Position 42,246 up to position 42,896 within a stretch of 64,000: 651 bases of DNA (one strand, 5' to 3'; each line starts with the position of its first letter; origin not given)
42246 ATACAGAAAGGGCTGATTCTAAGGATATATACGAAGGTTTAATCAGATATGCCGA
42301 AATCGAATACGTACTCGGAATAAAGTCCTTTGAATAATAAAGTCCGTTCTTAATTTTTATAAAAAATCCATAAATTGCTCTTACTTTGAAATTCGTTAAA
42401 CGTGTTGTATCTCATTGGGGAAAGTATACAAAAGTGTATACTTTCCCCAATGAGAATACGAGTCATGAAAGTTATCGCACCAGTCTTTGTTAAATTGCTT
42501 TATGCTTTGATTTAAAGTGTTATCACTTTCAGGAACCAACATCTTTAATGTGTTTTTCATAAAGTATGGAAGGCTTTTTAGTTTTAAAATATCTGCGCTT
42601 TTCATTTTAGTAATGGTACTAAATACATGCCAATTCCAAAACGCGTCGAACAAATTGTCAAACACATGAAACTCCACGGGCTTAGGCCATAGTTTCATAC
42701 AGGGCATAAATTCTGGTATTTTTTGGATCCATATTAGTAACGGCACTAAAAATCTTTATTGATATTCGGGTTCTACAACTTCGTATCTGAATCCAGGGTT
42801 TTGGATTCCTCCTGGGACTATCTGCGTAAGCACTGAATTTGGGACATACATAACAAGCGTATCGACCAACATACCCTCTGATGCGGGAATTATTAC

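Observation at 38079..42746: Accessory island: two tandem DUF4143-type AAA ATPase paralogs immediately next to an AbiE module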

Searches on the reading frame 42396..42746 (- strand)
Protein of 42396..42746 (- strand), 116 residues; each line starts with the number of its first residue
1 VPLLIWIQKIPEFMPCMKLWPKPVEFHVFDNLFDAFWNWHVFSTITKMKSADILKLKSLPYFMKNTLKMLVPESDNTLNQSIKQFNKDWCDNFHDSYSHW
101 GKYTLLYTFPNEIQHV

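Call 3: search_protein_families(library=pfam, proteins=[window:42396-42746:-], max_evalue=0.01)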
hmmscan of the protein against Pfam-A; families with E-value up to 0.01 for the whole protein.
window:42396-42746:- (116 aa): 0 families

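Call 4: search_protein_families(library=padloc, proteins=[window:42396-42746:-], max_evalue=0.01)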
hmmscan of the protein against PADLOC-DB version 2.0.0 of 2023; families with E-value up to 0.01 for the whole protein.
window:42396-42746:- (116 aa): 0 families
